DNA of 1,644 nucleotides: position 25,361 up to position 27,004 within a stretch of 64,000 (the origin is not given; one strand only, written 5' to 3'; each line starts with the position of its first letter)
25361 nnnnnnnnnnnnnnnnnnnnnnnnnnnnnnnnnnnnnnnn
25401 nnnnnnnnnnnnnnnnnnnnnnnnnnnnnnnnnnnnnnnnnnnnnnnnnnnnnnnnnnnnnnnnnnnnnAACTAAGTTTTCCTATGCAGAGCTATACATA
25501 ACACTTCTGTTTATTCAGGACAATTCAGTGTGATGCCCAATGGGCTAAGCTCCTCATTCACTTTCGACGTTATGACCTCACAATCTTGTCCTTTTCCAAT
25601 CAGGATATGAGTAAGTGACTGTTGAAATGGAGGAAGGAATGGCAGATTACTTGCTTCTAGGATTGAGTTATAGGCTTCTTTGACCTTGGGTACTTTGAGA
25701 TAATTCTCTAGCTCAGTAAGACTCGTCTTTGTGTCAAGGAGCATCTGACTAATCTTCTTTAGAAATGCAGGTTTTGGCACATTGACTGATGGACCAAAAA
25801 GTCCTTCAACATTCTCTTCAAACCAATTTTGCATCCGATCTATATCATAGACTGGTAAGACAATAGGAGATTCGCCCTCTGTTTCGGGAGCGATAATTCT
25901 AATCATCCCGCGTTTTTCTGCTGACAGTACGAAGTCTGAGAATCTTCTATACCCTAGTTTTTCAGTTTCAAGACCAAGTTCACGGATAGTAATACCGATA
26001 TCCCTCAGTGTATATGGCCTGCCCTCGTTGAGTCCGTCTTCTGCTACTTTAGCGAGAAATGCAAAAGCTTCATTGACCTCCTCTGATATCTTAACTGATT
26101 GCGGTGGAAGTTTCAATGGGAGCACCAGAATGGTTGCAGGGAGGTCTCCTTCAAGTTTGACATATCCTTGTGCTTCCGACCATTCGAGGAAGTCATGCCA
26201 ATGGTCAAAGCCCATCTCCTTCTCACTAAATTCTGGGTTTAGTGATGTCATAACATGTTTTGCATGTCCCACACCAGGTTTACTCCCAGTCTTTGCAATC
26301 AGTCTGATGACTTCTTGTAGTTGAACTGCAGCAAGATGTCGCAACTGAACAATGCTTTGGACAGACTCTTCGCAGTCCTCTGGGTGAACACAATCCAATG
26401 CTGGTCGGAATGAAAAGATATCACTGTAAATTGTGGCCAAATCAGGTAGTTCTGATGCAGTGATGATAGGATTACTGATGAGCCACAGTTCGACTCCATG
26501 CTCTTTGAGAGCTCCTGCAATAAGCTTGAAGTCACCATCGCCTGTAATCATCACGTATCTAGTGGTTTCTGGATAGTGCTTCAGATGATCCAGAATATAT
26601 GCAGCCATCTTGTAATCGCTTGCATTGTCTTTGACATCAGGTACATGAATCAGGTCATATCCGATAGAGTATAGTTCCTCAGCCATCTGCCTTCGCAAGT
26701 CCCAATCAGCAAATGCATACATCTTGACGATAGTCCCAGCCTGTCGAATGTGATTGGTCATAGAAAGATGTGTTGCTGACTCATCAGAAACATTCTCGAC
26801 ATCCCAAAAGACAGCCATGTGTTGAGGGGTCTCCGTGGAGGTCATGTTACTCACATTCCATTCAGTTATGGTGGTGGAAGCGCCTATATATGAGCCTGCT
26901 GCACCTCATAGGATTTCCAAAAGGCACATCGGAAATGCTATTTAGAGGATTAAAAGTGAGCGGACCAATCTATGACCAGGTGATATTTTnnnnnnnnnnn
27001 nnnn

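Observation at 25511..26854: NYN nuclease fused to tandem LOTUS/OST-HTH modules (MARF1-like) in an archaeon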

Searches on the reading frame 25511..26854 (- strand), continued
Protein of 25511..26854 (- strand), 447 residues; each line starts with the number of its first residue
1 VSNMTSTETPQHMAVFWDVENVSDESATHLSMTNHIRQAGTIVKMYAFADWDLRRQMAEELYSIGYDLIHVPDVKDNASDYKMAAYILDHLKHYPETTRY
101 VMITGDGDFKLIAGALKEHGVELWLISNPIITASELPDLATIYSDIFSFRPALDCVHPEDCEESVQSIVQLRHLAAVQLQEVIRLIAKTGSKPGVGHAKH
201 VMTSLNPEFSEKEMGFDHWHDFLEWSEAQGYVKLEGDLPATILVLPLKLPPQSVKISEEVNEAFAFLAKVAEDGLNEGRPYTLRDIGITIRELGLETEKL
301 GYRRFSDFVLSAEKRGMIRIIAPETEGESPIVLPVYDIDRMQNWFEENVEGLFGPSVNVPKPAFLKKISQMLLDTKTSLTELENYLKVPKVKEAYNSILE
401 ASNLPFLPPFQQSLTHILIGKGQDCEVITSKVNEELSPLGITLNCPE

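Call 61: search_solved_structures(query=A1, max_evalue=1, show_alignments=4)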
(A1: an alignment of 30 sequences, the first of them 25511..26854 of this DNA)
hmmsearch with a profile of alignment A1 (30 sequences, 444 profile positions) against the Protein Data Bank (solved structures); distinct sequences matched with E-value up to 1: 5.
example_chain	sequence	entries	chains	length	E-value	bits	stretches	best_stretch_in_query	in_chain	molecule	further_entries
2qip_A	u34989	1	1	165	2.2e-05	26.6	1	3-140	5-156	Protein of unknown function VPA0982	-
5yaa_A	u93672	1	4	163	0.0028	19.7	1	5-124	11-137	Meiosis regulator and mRNA stability factor 1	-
6fdl_A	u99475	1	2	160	0.0084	18.1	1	10-124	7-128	Meiosis regulator and mRNA stability factor 1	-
6x2i_A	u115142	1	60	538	0.26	13.1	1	163-245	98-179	VP2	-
3hv2_A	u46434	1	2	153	0.64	11.9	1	90-118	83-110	Response regulator/HD domain protein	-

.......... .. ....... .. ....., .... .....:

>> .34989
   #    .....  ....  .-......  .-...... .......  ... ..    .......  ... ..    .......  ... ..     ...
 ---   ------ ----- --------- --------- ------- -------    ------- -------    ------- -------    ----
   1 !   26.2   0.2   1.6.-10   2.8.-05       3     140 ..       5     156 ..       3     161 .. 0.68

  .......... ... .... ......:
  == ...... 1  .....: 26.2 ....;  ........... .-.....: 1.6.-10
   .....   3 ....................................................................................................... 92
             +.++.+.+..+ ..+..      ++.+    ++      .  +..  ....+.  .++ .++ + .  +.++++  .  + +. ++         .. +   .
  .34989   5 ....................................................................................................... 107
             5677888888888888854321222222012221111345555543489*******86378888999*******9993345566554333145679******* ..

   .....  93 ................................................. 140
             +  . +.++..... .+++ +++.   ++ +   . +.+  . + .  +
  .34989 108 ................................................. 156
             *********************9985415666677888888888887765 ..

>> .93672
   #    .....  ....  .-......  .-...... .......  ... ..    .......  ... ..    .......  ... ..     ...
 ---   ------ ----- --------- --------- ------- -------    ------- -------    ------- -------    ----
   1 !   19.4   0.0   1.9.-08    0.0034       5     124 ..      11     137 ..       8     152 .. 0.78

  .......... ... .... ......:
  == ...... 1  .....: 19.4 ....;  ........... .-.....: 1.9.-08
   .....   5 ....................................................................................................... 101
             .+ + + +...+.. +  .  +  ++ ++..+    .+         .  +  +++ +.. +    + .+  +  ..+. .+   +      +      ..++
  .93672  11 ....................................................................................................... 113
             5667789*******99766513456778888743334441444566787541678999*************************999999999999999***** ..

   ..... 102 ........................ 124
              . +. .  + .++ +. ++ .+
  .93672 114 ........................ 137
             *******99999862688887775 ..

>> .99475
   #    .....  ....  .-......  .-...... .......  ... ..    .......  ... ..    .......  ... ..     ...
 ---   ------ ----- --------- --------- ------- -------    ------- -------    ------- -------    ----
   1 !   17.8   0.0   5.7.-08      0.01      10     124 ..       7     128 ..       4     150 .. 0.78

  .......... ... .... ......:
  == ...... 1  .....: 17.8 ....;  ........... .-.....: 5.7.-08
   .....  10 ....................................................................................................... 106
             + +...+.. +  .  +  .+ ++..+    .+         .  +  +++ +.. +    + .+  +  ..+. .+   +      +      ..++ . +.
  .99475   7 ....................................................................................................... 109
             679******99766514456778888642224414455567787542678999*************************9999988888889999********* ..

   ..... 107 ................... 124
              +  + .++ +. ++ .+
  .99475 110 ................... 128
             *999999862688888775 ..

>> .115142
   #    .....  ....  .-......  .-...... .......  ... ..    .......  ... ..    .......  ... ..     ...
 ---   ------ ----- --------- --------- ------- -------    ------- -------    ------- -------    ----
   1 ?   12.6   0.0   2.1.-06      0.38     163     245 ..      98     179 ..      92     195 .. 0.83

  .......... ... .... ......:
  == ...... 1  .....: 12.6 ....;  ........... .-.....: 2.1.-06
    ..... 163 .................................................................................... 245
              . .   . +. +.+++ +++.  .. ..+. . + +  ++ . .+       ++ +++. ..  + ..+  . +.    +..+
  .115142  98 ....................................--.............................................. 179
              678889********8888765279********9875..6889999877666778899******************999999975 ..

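Call 67: find_related_loci(query=A1, collection=genome_contigs, flank=6000)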
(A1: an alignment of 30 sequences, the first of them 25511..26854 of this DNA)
Query A1 (447 aa) in genome_contigs; peptide patterns used: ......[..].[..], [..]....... (x = any residue, [..] = any of these).
92 stretches matched a pattern; 63 encode a relative of the query (tblastn E <= 1e-3); 62 distinct loci.
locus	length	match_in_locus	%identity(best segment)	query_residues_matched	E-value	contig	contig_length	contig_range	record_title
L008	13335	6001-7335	85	3-447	0e+0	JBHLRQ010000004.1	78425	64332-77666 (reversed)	MAG: Candidatus Thorarchaeota archaeon isolate TM1S.149 TM1S.149@320, whole genome shotgun sequence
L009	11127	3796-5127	81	4-447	0e+0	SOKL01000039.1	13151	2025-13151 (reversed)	MAG: Candidatus Thorarchaeota archaeon isolate E44_bin77 NODE_1829_length_13151_cov_5.869884, whole genome shotgun seque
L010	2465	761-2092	80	3-446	0e+0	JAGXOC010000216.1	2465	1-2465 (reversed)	MAG: Candidatus Thorarchaeota archaeon isolate bin66 NODE_216_length_2465_cov_11.442211, whole genome shotgun sequence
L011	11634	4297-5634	79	1-446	0e+0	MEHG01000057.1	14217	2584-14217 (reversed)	MAG: Candidatus Thorarchaeota archaeon AB_25 ThorAB25_contig000057, whole genome shotgun sequence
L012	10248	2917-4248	77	4-447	0e+0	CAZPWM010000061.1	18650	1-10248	MAG TPA_asm: uncultured archaeon isolate SRP214966_co4_397 genome assembly, contig: NODE_2515_length_18650_cov_6.307126,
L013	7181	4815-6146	77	4-447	0e+0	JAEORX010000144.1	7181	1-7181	MAG: Candidatus Thorarchaeota archaeon isolate Yap200.bin7.15 contig_26259, whole genome shotgun sequence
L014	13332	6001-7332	75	4-447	0e+0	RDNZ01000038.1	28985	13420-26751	MAG: Candidatus Thorarchaeota archaeon isolate DZG_bin1.115 NODE_39_length_28985_cov_12.839041, whole genome shotgun seq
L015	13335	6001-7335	76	3-447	0e+0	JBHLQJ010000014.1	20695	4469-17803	MAG: Candidatus Thorarchaeota archaeon isolate LCG1B.521 LCG1B.521@14733, whole genome shotgun sequence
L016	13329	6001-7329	76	4-446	0e+0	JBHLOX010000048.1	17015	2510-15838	MAG: Promethearchaeota archaeon isolate DZ3S.281 DZ3S.281@9999, whole genome shotgun sequence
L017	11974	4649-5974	75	4-445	0e+0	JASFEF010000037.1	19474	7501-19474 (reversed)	MAG: Candidatus Thorarchaeota archaeon isolate D0606M12metaG_Bin_135 D0606M12metaG_FD_scaffold_40_c1, whole genome shotg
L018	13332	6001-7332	75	3-446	0e+0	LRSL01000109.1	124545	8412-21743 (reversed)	MAG: Candidatus Thorarchaeota archaeon SMTZ1-45 WOR1_30_36_8, whole genome shotgun sequence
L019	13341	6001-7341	74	1-447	0e+0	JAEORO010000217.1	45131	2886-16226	MAG: Candidatus Thorarchaeota archaeon isolate MP5_2600 k127_52943748, whole genome shotgun sequence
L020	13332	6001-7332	74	4-447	0e+0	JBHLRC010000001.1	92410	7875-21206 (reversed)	MAG: Candidatus Thorarchaeota archaeon isolate QM2B.38 QM2B.38@93, whole genome shotgun sequence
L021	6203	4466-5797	74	4-447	0e+0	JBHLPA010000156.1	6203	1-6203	MAG: Promethearchaeota archaeon isolate DZ3S.355 DZ3S.355@52519, whole genome shotgun sequence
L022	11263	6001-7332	72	4-447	0e+0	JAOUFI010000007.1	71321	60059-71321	MAG: Candidatus Thorarchaeota archaeon isolate 4_1_July_SF_Bin37 4_1_July_SF_Bin37_scaffold_78_c1, whole genome shotgun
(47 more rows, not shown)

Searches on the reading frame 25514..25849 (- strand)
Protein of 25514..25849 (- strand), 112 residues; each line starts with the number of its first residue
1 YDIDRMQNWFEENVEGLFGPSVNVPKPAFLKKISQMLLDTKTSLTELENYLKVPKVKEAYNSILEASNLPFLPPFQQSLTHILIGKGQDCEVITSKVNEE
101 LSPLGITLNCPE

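Call 29: search_solved_structures(query=A4, max_evalue=10, show_alignments=1)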
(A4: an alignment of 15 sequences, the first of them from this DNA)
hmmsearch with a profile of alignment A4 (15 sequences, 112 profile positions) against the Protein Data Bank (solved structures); distinct sequences matched with E-value up to 10: 0.

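Call 57: search_protein_families(library=pfam, alignment_id=A7, max_evalue=1)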
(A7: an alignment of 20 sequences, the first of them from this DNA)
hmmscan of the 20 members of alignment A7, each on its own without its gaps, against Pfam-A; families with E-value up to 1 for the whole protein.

A. member 1, seq(112 aa): 1 family
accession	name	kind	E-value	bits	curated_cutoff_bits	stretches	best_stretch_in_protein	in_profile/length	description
PF05649.18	Peptidase_M13_N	-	0.1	12.4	32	1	8-59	229-278/381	Peptidase family M13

B. families by the number of members that match (of 20 scanned): 12 families
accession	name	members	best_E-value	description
PF22180.2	RH3_dom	1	0.028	RH3 domain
PF14084.11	DUF4264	1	0.066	Protein of unknown function (DUF4264)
PF19233.4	DUF5886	1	0.085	Family of unknown function (DUF5886)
PF15838.10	LLCFC1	1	0.093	LLLL and CFNLAS motif-containing protein 1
PF05649.18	Peptidase_M13_N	1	0.1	Peptidase family M13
PF07531.19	TAFH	1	0.13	NHR1 homology to TAF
PF23053.1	UBA_N4BP1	1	0.14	N4BP1, UBA-like domain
PF18593.6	CdiI_2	1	0.15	CdiI immunity protein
PF20672.3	Gag_FV_central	1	0.15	Spumavirus Gag polyprotein, conserved central domain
PF20989.3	Sarcoglycan_2_C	1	0.16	Sarcoglycan alpha/epsilon second domain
PF04696.18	Pinin_SDK_memA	1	0.16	pinin/SDK/memA/ protein conserved region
PF04371.20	PAD_porph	1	0.22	Porphyromonas-type peptidyl-arginine deiminase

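Call 58: search_solved_structures(query=A7, max_evalue=10, show_alignments=2)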
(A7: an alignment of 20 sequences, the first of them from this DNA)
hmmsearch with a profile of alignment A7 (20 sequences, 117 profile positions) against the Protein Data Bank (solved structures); distinct sequences matched with E-value up to 10: 3.
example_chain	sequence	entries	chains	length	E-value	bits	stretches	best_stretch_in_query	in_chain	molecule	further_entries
9u78_A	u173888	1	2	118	0.041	17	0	32-69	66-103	Single Chain Protein of De Novo Designed Helix Bundles-4EH2 with KDPV Loop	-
1rp3_B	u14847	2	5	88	0.31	14.2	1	17-58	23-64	anti sigma factor FlgM | anti-sigma factor FlgM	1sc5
9xyw_AAA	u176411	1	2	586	0.71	13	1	25-63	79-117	Malic enzyme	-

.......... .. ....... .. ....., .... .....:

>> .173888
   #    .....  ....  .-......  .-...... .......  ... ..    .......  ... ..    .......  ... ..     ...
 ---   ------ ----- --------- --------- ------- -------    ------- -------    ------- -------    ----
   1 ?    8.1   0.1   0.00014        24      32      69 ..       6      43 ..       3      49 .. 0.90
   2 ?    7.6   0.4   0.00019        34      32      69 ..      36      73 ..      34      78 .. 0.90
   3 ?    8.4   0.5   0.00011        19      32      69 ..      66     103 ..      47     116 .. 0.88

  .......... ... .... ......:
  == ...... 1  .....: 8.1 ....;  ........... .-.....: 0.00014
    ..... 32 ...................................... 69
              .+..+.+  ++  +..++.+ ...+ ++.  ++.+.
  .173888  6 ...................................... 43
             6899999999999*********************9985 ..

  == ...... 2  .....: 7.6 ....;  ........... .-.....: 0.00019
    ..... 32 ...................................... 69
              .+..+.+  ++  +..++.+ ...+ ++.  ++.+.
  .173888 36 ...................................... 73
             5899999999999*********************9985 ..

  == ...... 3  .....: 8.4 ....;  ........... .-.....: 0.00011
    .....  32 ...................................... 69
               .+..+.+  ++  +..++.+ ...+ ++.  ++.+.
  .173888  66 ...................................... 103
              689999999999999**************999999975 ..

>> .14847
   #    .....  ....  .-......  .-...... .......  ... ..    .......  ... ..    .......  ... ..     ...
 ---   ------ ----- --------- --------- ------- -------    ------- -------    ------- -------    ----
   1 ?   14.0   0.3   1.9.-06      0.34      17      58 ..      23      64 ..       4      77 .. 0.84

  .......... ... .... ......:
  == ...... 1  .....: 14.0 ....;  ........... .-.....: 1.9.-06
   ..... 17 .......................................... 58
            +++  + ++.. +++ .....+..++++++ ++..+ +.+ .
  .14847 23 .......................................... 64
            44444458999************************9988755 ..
